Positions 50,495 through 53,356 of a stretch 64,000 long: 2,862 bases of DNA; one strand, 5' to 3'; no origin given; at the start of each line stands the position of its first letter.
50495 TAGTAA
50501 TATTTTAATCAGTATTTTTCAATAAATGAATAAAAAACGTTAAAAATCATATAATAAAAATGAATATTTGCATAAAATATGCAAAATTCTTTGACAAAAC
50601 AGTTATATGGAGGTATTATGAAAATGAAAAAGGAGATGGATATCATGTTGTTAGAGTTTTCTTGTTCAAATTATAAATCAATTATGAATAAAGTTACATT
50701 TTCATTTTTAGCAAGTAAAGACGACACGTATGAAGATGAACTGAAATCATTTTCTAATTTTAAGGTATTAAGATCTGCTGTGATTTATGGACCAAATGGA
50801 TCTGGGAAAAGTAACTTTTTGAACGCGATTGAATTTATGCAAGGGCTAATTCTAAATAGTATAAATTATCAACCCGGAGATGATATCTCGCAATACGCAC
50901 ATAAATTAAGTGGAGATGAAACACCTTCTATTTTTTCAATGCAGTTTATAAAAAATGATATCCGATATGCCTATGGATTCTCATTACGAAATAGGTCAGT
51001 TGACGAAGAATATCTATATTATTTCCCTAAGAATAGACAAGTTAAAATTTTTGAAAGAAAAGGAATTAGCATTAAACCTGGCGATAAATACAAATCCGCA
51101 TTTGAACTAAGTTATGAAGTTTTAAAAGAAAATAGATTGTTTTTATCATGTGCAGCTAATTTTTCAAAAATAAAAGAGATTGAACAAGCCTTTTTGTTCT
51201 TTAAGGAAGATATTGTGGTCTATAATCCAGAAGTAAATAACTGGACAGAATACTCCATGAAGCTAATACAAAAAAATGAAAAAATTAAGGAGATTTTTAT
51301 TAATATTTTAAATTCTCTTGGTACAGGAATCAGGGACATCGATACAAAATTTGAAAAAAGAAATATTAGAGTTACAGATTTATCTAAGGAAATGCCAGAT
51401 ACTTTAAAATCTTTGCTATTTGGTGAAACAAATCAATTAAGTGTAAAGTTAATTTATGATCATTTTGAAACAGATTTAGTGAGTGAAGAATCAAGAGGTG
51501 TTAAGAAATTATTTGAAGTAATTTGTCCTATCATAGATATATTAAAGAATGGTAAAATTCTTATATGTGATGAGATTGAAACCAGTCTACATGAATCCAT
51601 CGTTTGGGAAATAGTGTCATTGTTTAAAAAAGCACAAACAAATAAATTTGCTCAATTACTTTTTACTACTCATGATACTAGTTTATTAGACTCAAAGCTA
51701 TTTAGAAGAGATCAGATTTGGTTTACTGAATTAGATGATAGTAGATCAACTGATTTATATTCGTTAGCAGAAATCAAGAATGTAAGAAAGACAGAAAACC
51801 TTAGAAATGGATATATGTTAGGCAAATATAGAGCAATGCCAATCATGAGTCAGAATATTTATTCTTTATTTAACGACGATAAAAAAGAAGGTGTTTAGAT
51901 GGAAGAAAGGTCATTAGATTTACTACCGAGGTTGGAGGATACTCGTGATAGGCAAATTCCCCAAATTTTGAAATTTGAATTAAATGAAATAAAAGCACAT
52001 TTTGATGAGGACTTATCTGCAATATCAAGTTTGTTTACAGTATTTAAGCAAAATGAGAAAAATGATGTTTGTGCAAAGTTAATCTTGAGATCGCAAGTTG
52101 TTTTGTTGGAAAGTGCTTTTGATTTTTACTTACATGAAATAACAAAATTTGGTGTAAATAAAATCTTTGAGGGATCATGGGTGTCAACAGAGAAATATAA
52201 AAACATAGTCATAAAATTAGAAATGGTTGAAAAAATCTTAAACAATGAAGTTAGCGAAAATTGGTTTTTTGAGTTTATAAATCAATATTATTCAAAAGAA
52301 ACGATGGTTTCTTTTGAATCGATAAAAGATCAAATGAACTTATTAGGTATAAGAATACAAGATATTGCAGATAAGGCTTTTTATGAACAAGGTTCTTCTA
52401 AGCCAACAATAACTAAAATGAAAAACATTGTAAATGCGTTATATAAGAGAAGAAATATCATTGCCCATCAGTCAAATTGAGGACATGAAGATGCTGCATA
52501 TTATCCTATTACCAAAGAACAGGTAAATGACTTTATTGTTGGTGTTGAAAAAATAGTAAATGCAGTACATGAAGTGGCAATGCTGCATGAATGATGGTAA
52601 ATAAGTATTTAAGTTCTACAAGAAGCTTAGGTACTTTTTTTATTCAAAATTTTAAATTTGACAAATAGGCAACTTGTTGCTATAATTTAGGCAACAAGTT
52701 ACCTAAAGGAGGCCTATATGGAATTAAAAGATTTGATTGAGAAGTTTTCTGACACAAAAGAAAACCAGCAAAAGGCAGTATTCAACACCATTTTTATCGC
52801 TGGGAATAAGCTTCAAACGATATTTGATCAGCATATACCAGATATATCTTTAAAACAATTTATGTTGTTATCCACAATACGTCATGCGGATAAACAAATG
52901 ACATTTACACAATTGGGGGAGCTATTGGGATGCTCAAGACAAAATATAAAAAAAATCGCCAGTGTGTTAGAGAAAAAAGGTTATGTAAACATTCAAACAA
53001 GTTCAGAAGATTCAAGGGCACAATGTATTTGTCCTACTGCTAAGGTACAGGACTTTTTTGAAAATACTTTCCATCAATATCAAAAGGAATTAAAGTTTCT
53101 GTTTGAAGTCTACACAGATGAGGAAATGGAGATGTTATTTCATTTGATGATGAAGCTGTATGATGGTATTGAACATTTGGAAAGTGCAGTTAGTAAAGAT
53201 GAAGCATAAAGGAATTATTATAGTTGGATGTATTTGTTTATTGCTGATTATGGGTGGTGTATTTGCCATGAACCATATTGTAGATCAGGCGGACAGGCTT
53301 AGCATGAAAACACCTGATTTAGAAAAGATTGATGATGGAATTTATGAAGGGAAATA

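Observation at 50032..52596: AT-rich islet encoding an ABC-type ATPase plus a small HEPN-motif partner: candidate two-gene defence/abortive-infection system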

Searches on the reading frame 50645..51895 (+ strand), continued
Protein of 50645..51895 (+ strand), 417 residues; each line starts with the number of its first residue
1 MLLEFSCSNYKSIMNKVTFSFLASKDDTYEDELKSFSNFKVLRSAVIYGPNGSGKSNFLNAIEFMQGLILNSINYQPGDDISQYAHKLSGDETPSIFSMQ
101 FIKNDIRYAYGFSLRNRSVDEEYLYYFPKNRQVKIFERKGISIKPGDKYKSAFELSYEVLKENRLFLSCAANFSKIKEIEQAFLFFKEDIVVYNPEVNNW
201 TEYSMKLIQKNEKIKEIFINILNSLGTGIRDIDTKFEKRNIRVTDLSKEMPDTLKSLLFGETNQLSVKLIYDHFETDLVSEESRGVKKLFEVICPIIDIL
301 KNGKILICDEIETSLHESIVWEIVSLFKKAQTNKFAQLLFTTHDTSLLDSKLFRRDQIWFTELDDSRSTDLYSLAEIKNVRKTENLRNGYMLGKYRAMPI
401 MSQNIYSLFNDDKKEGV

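Call 91: predict_structure(alignment_id=A5)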
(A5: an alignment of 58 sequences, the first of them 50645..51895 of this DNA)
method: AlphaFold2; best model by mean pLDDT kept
length: 417 residues; sequences in the alignment: 58
mean_pLDDT: 58.8   pTM: 0.46
mean pLDDT of the five models: 58.8, 56.9, 56.6, 56.1, 44.6
residues with pLDDT >= 90: 1; 70-90: 146; 50-70: 112; < 50: 158
segments of 3 or more residues with pLDDT < 50: 22-62, 69-79, 151-174, 184-186, 345-417
pLDDT, mean of each block of 10 residues (from residue 1): 74 75 43 41 31 40 50 45 79 85 70 82 80 77 65 43 42 49 51 71 83 83 77 70 59 54 69 77 71 80 69 68 66 59 48 39 38 34 30 25 39 34
secondary structure, 60 per line:
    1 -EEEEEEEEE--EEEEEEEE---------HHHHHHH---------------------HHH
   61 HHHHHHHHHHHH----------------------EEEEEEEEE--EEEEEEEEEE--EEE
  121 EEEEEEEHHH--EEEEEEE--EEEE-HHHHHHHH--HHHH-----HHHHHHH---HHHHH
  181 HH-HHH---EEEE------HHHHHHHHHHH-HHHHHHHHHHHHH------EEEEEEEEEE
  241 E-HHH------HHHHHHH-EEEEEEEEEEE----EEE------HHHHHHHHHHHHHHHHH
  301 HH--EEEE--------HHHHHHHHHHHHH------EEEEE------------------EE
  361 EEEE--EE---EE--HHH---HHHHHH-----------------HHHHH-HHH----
elements in order: E2-10 E13-20 H30-36 H58-72 E95-103 E106-115 E118-127 E133-139 E142-145 H147-154 H157-160 H166-172 H176-182 E190-193 H200-210 H212-224 E231-241 H252-258 E260-270 E275-277 H284-302 E305-308 H317-329 E336-340 E359-364 H382-387 H405-409

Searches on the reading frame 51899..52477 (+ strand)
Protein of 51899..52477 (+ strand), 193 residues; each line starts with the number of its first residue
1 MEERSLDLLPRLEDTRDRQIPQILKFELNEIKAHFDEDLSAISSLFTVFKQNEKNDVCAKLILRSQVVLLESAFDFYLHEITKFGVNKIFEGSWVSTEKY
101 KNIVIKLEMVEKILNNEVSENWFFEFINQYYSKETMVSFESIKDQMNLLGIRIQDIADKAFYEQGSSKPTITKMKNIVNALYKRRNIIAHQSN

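Call 5: search_protein_families(library=pfam, proteins=[window:51899-52477:+], max_evalue=1)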
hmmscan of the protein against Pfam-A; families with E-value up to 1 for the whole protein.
window:51899-52477:+ (193 aa): 3 families
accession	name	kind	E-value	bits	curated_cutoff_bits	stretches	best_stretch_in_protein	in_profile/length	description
PF18735.6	HEPN_RiboL-PSP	-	2.6e-05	24.7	28.4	1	38-193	6-161/191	RiboL-PSP-HEPN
PF18737.6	HEPN_MAE_28990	-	0.0078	16.9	26.8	1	30-190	4-172/211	MAE_28990/MAE_18760-like HEPN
PF07751.16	Abi_2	-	0.37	11.5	25.6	0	126-192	112-180/184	Abi-like protein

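Call 6: search_protein_families(library=padloc, proteins=[window:51899-52477:+], max_evalue=1)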
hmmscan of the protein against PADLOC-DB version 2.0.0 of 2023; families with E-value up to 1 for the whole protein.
window:51899-52477:+ (193 aa): 1 family
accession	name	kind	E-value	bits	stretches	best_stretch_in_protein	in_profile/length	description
PDLC01278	Cas8b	-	0.00037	18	1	78-190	144-245/311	CAS-I-B; effector_LS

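Call 19: list_cluster_members(proteins=[window:51899-52477:+, window:50645-51895:+, window:47243-48475:+, P0012])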
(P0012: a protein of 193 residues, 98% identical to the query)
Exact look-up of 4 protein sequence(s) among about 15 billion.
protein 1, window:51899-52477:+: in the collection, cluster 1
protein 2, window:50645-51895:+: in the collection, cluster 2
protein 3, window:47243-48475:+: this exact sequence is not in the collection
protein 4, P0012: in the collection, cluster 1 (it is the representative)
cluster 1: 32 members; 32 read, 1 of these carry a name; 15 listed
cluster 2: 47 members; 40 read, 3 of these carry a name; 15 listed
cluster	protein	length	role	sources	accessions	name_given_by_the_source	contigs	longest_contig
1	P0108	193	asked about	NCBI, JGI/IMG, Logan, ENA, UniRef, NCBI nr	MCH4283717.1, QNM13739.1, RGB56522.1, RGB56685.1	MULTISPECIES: hypothetical protein [Bacillota] | hypothetical protein | RiboL-PSP-HEPN domain-containing protein n=2 Tax=Amedibacillus TaxID=2749846 ...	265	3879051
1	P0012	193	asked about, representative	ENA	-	-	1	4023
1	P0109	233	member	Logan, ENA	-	-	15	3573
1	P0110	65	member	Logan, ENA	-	-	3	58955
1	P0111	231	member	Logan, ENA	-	-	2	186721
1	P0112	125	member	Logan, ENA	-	-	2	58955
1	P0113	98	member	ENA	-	-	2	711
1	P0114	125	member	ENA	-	-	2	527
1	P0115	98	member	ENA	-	-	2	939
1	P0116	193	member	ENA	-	-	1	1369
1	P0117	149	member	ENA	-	-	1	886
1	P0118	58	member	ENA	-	-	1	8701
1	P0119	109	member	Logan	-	-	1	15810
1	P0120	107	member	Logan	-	-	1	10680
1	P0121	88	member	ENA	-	-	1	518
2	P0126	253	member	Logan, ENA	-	-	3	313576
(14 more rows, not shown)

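Call 34: find_encoding_contigs(protein=P0111, flank=5000, max_places=3)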
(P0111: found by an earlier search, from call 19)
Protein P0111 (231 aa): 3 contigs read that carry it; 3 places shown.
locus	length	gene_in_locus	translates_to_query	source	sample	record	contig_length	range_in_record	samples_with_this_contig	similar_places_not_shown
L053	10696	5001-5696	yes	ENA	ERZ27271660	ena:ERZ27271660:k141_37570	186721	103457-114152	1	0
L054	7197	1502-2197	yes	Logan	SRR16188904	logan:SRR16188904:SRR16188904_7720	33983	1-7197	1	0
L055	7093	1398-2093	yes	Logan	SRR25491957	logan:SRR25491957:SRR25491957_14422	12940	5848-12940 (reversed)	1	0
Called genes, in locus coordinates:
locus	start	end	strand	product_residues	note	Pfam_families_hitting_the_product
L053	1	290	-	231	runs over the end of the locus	-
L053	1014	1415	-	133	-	-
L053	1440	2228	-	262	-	PF13276:HTH_21, PF00665:rve, PF13683:rve_3, PF13333:rve_2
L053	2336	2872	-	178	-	PF01527:HTH_Tnp_1 (faint), PF13518:HTH_28 (weak)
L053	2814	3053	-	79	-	-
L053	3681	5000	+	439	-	PF13476:AAA_23 (weak), PF02463:SMC_N (weak), PF13175:AAA_15 (faint), PF13304:AAA_21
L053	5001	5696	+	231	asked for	PF18735:HEPN_RiboL-PSP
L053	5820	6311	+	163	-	PF01047:MarR, PF12802:MarR_2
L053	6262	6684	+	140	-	PF04205:FMN_bind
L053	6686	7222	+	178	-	PF12724:Flavodoxin_5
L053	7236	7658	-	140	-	PF01638:HxlR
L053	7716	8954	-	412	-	PF02683:DsbD_TM, PF00578:AhpC-TSA, PF08534:Redoxin, PF00085:Thioredoxin (weak), PF00255:GSHPx (weak), PF13098:Thioredoxin_2, PF13905:Thioredoxin_8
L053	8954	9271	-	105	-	PF00085:Thioredoxin, PF00578:AhpC-TSA (weak), PF08534:Redoxin (weak), PF13728:TraF (weak), PF13098:Thioredoxin_2, PF13905:Thioredoxin_8 (faint)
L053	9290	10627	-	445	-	PF01266:DAO (faint), PF07992:Pyr_redox_2, PF13434:Lys_Orn_oxgnase (faint), PF13450:NAD_binding_8 (faint), PF13738:Pyr_redox_3, PF00070:Pyr_redox, PF02852:Pyr_redox_dim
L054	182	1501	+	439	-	PF13476:AAA_23 (weak), PF02463:SMC_N (weak), PF13175:AAA_15 (faint), PF13304:AAA_21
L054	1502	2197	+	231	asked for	PF18735:HEPN_RiboL-PSP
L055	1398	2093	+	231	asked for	PF18735:HEPN_RiboL-PSP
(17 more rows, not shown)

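Call 35: find_encoding_contigs(protein=P0109, flank=3000, max_places=3)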
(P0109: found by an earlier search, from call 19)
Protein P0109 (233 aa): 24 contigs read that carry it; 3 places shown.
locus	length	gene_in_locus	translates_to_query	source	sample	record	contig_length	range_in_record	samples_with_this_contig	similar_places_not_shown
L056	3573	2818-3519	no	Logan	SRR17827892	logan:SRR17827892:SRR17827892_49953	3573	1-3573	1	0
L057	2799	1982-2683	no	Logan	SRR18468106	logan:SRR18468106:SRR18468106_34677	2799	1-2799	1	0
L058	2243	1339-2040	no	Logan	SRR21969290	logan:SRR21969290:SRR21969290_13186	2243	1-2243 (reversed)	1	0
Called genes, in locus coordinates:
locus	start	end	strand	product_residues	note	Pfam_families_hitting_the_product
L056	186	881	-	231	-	-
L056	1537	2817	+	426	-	PF13476:AAA_23 (weak), PF02463:SMC_N (weak), PF13175:AAA_15 (faint), PF13304:AAA_21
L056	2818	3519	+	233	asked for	PF18735:HEPN_RiboL-PSP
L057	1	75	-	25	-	?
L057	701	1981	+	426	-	PF13476:AAA_23 (weak), PF02463:SMC_N (weak), PF13175:AAA_15 (faint), PF13304:AAA_21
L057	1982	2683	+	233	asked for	PF18735:HEPN_RiboL-PSP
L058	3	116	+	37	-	?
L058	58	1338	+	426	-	PF13476:AAA_23 (weak), PF02463:SMC_N (weak), PF13175:AAA_15 (faint), PF13304:AAA_21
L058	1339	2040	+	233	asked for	PF18735:HEPN_RiboL-PSP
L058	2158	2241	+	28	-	?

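Call 70: find_encoding_contigs(protein=P0126, flank=5000, max_places=3)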
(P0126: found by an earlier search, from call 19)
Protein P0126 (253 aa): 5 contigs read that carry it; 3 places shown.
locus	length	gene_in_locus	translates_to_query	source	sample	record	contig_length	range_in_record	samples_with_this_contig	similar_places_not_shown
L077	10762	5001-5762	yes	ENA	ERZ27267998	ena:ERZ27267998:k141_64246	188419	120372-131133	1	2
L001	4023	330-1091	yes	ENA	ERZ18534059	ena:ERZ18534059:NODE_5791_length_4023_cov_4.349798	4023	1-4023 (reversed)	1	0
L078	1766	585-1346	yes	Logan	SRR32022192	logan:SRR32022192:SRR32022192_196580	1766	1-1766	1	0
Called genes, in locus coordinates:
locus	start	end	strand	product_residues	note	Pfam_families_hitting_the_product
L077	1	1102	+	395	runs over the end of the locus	PF12849:PBP_like_2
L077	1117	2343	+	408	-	PF01966:HD, PF19276:HD_assoc_2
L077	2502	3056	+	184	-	PF13302:Acetyltransf_3, PF00583:Acetyltransf_1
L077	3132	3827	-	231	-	-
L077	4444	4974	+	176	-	PF02463:SMC_N (weak), PF13304:AAA_21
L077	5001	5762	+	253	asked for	PF13304:AAA_21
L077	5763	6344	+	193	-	-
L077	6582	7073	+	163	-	PF01047:MarR, PF12802:MarR_2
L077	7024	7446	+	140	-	PF04205:FMN_bind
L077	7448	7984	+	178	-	PF12724:Flavodoxin_5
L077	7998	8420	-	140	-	PF01638:HxlR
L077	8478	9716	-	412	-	PF02683:DsbD_TM, PF00578:AhpC-TSA, PF08534:Redoxin, PF00085:Thioredoxin (weak), PF00255:GSHPx (faint), PF13098:Thioredoxin_2, PF13905:Thioredoxin_8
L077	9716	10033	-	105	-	PF00085:Thioredoxin, PF00578:AhpC-TSA (weak), PF04756:OST3_OST6 (weak), PF08534:Redoxin (weak), PF13728:TraF (weak), PF13098:Thioredoxin_2, PF13905:Thioredoxin_8 (faint)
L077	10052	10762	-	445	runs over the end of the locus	PF01266:DAO (faint), PF07992:Pyr_redox_2, PF13434:Lys_Orn_oxgnase (faint), PF13450:NAD_binding_8 (faint), PF13738:Pyr_redox_3, PF00070:Pyr_redox, PF02852:Pyr_redox_dim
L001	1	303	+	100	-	?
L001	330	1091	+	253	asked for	PF13304:AAA_21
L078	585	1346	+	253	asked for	PF13304:AAA_21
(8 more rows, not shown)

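Call 71: find_encoding_contigs(protein=P0108, flank=4000, max_places=10)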
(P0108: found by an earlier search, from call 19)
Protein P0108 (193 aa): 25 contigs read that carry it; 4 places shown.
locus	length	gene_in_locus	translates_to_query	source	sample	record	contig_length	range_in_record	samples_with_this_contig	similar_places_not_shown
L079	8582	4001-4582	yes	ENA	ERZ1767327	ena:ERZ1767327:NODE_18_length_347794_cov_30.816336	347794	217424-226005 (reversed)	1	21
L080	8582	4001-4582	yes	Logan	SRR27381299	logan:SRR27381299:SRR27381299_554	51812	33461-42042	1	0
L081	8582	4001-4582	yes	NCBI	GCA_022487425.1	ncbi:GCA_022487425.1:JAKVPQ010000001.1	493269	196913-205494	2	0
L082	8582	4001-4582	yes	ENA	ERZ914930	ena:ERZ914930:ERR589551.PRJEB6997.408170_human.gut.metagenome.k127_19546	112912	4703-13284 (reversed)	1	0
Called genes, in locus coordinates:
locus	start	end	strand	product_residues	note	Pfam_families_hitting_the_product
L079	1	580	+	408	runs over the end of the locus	PF01966:HD, PF19276:HD_assoc_2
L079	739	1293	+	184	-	PF13302:Acetyltransf_3, PF00583:Acetyltransf_1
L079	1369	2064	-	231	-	-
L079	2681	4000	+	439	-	PF13476:AAA_23 (weak), PF02463:SMC_N (weak), PF13175:AAA_15 (faint), PF13304:AAA_21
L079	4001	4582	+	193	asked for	-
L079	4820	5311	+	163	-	PF01047:MarR, PF12802:MarR_2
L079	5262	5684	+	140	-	PF04205:FMN_bind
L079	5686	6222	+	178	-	PF12724:Flavodoxin_5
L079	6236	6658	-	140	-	PF01638:HxlR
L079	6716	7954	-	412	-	PF02683:DsbD_TM, PF00578:AhpC-TSA, PF08534:Redoxin, PF00085:Thioredoxin (weak), PF00255:GSHPx (faint), PF13098:Thioredoxin_2, PF13905:Thioredoxin_8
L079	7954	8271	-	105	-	PF00085:Thioredoxin, PF00578:AhpC-TSA (weak), PF04756:OST3_OST6 (weak), PF08534:Redoxin (weak), PF13728:TraF (weak), PF13098:Thioredoxin_2, PF13905:Thioredoxin_8 (faint)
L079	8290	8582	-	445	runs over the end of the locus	PF01266:DAO (faint), PF07992:Pyr_redox_2, PF13434:Lys_Orn_oxgnase (faint), PF13450:NAD_binding_8 (faint), PF13738:Pyr_redox_3, PF00070:Pyr_redox, PF02852:Pyr_redox_dim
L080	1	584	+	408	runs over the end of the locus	PF01966:HD, PF19276:HD_assoc_2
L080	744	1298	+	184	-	PF13302:Acetyltransf_3, PF00583:Acetyltransf_1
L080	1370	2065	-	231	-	-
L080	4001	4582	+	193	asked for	-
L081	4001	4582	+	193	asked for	-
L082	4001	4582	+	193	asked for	-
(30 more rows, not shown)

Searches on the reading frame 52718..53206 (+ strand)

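Call 66: search_protein_families(library=pfam, proteins=[window:52718-53206:+], max_evalue=0.01)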
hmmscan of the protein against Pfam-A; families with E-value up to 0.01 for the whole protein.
window:52718-53206:+ (163 aa): 9 families
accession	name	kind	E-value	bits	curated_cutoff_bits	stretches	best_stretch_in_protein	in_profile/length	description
PF12802.13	MarR_2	-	4.5e-09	36.8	27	1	42-101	2-61/61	MarR family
PF01047.28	MarR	-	5.7e-08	33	24.6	1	43-100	1-57/59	MarR family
PF13463.12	HTH_27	-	4.8e-05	24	22.2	1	47-109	5-67/68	Winged helix DNA-binding domain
PF09286.16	Pro-kuma_activ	-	0.00023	21.9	23.5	1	49-123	34-110/143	Pro-kumamolisin, activation domain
PF13601.12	HTH_34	-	0.00024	21.6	27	1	50-105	5-59/80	Winged helix DNA-binding domain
PF22381.2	Staph_reg_Sar_Rot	-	0.00029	21.3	27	1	42-108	11-76/85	Transcriptional regulator SarA/Rot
PF08279.18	HTH_11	-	0.0045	17.3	25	1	49-93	4-47/55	HTH domain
PF13545.12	HTH_Crp_2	-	0.0057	17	27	1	60-91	22-53/70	Crp-like helix-turn-helix domain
PF01978.25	TrmB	-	0.0068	16.7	25.6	0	59-96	21-58/68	Sugar-specific transcriptional regulator TrmB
